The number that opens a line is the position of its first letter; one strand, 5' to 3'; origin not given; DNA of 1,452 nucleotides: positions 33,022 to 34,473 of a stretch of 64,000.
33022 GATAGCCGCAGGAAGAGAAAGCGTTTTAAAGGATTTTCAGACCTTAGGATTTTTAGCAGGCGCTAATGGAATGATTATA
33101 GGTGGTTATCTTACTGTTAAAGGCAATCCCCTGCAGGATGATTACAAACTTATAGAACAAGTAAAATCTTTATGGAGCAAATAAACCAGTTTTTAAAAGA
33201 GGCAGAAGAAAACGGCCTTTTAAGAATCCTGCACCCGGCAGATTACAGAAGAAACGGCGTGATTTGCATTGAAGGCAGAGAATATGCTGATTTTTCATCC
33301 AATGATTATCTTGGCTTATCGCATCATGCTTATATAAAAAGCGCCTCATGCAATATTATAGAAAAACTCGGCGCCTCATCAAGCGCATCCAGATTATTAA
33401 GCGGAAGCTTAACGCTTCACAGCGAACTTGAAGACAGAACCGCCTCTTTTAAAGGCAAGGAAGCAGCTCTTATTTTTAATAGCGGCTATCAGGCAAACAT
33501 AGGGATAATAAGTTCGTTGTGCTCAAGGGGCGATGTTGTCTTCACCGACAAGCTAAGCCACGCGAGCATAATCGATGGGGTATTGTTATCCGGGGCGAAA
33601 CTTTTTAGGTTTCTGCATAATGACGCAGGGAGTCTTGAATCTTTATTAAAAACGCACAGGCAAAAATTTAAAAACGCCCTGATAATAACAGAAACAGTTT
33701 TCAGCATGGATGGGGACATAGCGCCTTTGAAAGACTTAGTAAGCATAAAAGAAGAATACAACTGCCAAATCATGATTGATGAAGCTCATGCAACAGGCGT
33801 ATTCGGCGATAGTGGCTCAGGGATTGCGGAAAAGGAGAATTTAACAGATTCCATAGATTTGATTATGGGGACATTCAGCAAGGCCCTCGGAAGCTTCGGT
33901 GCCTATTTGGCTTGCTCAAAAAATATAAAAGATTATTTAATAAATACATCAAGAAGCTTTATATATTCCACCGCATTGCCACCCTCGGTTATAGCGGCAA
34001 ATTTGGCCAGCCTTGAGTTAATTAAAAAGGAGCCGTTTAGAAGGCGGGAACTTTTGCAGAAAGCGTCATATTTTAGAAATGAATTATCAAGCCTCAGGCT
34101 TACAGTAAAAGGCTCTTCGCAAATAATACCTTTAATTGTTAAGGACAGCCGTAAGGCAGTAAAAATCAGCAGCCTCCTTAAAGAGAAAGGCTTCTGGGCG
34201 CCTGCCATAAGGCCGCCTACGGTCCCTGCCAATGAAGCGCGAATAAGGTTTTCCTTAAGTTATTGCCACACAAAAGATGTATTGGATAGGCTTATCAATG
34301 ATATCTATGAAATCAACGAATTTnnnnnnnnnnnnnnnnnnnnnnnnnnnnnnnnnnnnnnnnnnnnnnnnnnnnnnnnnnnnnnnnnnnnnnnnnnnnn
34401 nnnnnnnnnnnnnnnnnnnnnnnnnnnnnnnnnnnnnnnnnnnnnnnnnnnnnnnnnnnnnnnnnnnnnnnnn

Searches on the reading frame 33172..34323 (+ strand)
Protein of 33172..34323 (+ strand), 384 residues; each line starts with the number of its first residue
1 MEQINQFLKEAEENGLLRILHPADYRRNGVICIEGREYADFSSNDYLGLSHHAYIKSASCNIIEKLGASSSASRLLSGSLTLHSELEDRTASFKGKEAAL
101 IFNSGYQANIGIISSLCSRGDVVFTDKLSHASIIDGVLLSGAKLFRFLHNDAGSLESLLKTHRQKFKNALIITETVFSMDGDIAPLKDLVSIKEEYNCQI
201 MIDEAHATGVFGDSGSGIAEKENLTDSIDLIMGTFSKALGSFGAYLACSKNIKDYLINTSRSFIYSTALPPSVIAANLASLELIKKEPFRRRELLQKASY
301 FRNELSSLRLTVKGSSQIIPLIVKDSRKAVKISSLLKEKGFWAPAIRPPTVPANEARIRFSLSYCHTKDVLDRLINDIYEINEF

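Call 19: search_protein_families(library=pfam, proteins=[window:33172-34323:+])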
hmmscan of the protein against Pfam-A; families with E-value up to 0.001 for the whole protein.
window:33172-34323:+ (384 aa): 3 families
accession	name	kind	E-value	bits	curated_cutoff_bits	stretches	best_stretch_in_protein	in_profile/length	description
PF00155.27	Aminotran_1_2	-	1.3e-58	199.4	19.7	1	39-378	4-361/361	Aminotransferase class I and II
PF01212.27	Beta_elim_lyase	-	6.5e-07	29.4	27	1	85-263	36-215/288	Beta-eliminating lyase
PF01053.26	Cys_Met_Meta_PP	-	0.00011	21.3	27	1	83-211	54-181/381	Cys/Met metabolism PLP-dependent enzyme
